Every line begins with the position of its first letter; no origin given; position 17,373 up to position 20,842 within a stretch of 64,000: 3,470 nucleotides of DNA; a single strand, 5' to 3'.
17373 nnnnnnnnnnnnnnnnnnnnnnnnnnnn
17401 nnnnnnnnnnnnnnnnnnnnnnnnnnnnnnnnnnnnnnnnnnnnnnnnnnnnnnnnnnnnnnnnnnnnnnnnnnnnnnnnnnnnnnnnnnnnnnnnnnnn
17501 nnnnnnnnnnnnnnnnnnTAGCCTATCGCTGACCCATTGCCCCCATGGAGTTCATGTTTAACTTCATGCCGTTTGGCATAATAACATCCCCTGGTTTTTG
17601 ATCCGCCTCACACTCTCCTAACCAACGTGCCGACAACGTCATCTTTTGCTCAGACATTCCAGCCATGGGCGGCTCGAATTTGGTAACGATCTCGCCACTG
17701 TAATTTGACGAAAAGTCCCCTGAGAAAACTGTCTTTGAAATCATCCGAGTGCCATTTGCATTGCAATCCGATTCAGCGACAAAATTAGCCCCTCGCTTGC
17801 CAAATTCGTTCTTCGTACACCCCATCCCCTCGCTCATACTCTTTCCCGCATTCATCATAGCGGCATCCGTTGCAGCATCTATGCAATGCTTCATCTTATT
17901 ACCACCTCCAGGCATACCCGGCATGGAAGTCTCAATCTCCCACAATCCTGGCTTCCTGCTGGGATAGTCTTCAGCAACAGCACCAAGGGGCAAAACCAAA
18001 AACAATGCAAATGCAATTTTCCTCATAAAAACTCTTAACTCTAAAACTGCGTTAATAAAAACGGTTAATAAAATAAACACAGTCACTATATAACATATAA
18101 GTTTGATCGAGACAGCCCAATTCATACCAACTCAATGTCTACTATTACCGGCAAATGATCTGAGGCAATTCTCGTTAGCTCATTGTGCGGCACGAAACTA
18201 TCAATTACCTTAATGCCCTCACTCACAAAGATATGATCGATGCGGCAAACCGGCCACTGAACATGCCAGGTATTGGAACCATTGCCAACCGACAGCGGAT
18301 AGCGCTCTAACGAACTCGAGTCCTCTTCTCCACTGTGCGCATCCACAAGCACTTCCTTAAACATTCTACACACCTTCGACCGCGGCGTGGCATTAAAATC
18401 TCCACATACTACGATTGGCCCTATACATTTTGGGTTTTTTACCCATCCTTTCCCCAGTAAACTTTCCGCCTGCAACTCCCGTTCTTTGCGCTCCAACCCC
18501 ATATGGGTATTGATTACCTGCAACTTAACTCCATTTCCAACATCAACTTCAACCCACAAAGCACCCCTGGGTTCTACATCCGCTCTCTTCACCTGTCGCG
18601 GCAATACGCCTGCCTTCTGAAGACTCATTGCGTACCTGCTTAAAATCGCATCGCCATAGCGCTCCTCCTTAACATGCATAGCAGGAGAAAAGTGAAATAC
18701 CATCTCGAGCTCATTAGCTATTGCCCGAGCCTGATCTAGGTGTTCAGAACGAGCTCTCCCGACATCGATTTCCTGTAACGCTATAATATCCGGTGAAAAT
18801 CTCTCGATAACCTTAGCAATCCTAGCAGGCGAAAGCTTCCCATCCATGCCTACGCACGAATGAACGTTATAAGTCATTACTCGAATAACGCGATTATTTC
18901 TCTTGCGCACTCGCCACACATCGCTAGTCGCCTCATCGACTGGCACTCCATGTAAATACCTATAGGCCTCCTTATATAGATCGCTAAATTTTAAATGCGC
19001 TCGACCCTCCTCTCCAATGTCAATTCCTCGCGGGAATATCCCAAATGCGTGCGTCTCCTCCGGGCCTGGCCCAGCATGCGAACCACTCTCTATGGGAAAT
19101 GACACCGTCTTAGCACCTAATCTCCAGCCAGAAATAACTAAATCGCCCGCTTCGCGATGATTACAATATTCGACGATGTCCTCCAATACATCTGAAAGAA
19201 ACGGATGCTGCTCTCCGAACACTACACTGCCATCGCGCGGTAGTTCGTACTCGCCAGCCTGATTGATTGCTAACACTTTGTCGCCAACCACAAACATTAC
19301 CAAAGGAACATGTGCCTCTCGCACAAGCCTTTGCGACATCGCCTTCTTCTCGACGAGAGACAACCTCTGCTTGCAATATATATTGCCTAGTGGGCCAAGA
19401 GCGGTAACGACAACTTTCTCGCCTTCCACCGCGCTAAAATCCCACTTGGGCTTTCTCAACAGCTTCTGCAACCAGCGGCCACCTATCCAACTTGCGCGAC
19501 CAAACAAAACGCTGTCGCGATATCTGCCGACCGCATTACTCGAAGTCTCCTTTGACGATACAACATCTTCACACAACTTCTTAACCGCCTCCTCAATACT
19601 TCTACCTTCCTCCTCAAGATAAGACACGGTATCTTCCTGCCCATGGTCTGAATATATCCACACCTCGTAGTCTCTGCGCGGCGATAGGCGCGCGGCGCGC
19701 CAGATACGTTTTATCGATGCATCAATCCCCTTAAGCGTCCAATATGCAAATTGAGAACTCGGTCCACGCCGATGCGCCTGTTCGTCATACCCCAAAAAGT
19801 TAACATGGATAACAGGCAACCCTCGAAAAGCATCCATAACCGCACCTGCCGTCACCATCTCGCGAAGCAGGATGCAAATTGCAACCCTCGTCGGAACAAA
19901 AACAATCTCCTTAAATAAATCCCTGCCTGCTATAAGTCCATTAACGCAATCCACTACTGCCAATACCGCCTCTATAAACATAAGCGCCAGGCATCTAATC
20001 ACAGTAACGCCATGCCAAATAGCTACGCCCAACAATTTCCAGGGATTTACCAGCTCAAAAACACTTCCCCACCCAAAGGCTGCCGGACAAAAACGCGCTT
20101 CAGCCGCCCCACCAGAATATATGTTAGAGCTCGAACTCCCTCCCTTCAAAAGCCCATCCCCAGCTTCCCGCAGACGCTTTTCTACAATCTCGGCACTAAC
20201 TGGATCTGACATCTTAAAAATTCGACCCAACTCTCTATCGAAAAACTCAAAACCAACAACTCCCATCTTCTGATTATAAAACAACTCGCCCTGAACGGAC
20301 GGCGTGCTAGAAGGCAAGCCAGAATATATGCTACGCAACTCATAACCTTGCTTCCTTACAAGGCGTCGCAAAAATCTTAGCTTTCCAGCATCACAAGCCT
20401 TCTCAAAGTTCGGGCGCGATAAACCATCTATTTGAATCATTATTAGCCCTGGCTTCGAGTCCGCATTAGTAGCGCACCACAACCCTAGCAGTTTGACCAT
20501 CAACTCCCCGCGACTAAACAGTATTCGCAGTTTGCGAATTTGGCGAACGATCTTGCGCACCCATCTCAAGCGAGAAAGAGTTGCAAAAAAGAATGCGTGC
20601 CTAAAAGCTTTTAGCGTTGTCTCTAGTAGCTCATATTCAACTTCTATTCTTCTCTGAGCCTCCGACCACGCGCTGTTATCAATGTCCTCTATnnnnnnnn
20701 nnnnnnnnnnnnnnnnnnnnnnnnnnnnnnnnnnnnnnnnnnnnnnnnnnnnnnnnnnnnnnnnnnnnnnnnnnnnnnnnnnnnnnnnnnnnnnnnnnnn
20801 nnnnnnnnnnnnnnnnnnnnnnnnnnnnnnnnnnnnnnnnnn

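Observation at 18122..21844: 1240-aa GT4 / alkaline-phosphatase-like / EEP tri-domain fusion protein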

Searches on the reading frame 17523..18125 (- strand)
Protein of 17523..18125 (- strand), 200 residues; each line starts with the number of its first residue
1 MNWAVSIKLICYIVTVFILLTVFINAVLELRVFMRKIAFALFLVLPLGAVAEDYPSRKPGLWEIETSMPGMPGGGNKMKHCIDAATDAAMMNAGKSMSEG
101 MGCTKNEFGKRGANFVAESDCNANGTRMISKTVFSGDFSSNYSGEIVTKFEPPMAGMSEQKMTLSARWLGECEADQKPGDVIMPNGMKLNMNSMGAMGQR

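Call 6: search_protein_families(library=pfam, proteins=[window:17523-18125:-], max_evalue=0.1)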
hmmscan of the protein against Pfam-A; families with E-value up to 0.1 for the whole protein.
window:17523-18125:- (200 aa): 1 family
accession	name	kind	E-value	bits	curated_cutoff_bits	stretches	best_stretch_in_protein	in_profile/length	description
PF12276.13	DUF3617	-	3.7e-15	57.1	24.5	1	57-172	1-106/106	Protein of unknown function (DUF3617)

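Call 7: search_protein_families(library=ncbifam, proteins=[window:17523-18125:-], max_evalue=0.1)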
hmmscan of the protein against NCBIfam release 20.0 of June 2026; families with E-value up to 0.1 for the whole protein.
window:17523-18125:- (200 aa): 0 families

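Call 95: search_protein_families(library=padloc, proteins=[window:17523-18125:-], max_evalue=0.001)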
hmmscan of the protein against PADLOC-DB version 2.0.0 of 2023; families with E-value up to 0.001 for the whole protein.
window:17523-18125:- (200 aa): 0 families

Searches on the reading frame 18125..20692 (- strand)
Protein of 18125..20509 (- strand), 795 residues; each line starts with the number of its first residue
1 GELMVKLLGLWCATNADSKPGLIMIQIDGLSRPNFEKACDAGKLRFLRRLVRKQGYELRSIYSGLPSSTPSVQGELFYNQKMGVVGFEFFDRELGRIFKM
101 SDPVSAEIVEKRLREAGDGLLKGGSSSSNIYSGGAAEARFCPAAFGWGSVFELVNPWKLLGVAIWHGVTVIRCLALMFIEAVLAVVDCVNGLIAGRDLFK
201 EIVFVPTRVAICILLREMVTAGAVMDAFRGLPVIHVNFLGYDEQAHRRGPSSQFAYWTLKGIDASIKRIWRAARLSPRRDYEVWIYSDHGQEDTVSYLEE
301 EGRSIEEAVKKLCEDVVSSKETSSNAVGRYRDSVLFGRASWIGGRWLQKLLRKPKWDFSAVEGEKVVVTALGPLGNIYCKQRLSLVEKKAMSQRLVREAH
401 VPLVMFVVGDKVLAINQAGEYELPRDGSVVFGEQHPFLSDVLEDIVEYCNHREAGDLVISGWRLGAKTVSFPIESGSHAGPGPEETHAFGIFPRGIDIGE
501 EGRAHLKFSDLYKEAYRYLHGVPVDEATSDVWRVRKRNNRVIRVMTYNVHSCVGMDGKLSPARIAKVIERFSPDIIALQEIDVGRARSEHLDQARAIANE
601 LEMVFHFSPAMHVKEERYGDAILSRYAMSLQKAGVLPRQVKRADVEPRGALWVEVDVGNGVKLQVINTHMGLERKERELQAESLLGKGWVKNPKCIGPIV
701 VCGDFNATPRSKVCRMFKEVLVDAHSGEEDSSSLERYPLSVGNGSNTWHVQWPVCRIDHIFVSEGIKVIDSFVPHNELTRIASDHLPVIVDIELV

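Call 37: predict_structure(alignment_id=A3)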
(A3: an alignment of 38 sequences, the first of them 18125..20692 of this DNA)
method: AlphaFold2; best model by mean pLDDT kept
length: 856 residues; sequences in the alignment: 38
mean_pLDDT: 81.9   pTM: 0.81
mean pLDDT of the five models: 81.9, 81.7, 79.9, 79.4, 77.1
residues with pLDDT >= 90: 382; 70-90: 306; 50-70: 81; < 50: 87
segments of 3 or more residues with pLDDT < 50: 1-5, 31-37, 207-209, 377-405, 413-420, 585-599, 789-804
pLDDT, mean of each block of 10 residues (from residue 1): 53 69 56 49 64 75 81 78 95 96 93 87 94 95 90 87 87 90 90 87 57 66 81 91 89 80 83 90 92 95 89 90 96 88 94 92 90 61 37 46 48 45 71 90 88 95 95 95 96 95 95 94 94 86 95 80 83 90 52 44 91 81 87 91 83 88 88 80 94 90 76 92 94 91 95 93 93 93 75 43 56 68 91 81 87 89
secondary structure, 60 per line:
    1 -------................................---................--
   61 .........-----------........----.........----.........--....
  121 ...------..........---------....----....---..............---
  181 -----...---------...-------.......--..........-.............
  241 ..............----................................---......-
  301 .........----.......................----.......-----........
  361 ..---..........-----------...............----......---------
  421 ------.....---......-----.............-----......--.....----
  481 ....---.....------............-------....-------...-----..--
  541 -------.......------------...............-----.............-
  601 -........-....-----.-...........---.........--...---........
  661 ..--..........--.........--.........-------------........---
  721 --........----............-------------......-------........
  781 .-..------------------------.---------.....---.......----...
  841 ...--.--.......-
elements in order (helices of 4 or more, strands of 3 or more residues): H8-39 H43-58 H61-69 E81-88 H93-101 H106-114 E117-123 H130-139 E149-152 E157-160 H164-177 E186-188 E198-200 H208-214 H217-226 H228-254 H259-290 E294-299 H301-309 H314-336 E341-347 E353-357 H358-362 H366-375 H387-401 H406-411 E427-431 E435-440 H446-458 E464-469 E472-476 E481-484 H488-492 H499-510 E518-521 E529-531 E548-554 H569-581 H587-599 E602-609 H622-632 E636-644 H654-662 E665-674 E677-685 E688-696 E710-717 E723-730 H735-746 E760-765 H773-781 E819-823 E827-833 H838-843 E849-855

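Call 40: fold_search(model_id=the predicted structure, library=pdb)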
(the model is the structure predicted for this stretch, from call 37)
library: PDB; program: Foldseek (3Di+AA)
matches with E <= 10: 737; with E <= 0.001: 306
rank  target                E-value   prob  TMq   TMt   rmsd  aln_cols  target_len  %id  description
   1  4ruw                  2.3e-16  1.00  0.23  0.47   6.6       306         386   22  The crystal structure of endonuclease/exonuclease/phosphatase from Beutenbergia cavernae DSM 12333 (released 2014-12-24)
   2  6bt2_A                3.7e-14  1.00  0.23  0.66   5.4       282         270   20  Structure of the human Nocturnin catalytic domain with bound sulfate anion (released 2018-05-16)
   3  6nf0                  1.5e-13  1.00  0.23  0.60   5.5       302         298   19  Nocturnin with bound NADPH substrate (released 2019-05-01)
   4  5inn_C                1.9e-13  1.00  0.23  0.78   3.7       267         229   19  Mouse Tdp2 D358N protein, apo state with increased disorder amongst variable DNA-binding grasp conformations (released 2016-04-27)
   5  6mal                  2.1e-13  1.00  0.24  0.60   5.9       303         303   19  Structure of human Nocturnin C-terminal domain (released 2018-09-05)
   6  5j3z_A                2.1e-13  1.00  0.22  0.68   4.5       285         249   20  Crystal structure of m2hTDP2-CAT in complex with a small molecule inhibitor (released 2016-05-04)
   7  3g6s                  2.3e-13  1.00  0.24  0.71   5.6       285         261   21  Crystal structure of the endonuclease/exonuclease/phosphatase (BVU_0621) from Bacteroides vulgatus. Northeast Structural (released 2009-02-17)
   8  6bt2_B                2.3e-13  1.00  0.23  0.65   5.4       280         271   21  Structure of the human Nocturnin catalytic domain with bound sulfate anion (released 2018-05-16)
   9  3mpr_B                2.5e-13  1.00  0.22  0.66   5.6       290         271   21  Crystal Structure of endonuclease/exonuclease/phosphatase family protein from Bacteroides thetaiotaomicron, Northeast  (released 2010-05-26)
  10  6rvz                  2.7e-13  1.00  0.21  0.48  11.7       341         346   18  Crystal structure of ANGEL2, a 2',3'-cyclic phosphatase, in complex with adenosine-2',3'-vanadate (released 2020-05-20)
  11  4gyz_F                3.7e-13  1.00  0.22  0.68   5.4       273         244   19  Mus Musculus Tdp2 Bound to dAMP and Mg2+ (released 2012-10-31)
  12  5inm_A                3.9e-13  1.00  0.23  0.70   4.7       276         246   19  Mouse Tdp2 protein, apo state with variable DNA-binding grasp conformations (released 2016-04-27)
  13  4gyz_C                3.9e-13  1.00  0.23  0.69   4.6       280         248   19  Mus Musculus Tdp2 Bound to dAMP and Mg2+ (released 2012-10-31)
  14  5ino_A                4.8e-13  1.00  0.24  0.73   4.1       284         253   18  Human Tdp2 reaction product (5'-phosphorylated DNA)-Mg2+ complex (released 2016-04-27)
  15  4gz2_B                4.8e-13  1.00  0.23  0.70   4.8       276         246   18  Mus Musculus Tdp2 excluded ssDNA complex (released 2012-10-31)
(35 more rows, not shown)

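Call 93: search_protein_representatives(protein=window:18125-20509:-)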
Query: 795 residues. Proteins with E-value up to 0.001 (for the whole library): 9338; up to 1e-10: 4012; up to 1e-30: 723. The best 150 are listed.
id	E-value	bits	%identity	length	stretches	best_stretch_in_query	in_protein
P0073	3.4e-218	743.0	47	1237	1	4-794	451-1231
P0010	7.7e-215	731.9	46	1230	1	3-794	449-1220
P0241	1.4e-208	711.3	47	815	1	4-793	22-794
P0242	2.4e-207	707.1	46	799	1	1-794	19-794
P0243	1.0e-205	701.7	46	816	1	6-794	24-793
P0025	2.8e-205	700.3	45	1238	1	2-793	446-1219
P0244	3.0e-205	700.2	45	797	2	364-793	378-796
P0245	5.0e-205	699.5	47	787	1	14-792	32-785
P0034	6.3e-205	699.1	46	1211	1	6-794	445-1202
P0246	4.7e-204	696.3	47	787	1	2-794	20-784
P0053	6.5e-203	692.5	45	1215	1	2-793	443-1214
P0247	1.7e-202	691.1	46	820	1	2-792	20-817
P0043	1.9e-202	690.9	45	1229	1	14-794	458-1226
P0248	2.5e-202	690.6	46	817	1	15-793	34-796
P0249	1.1e-199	681.8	44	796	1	2-792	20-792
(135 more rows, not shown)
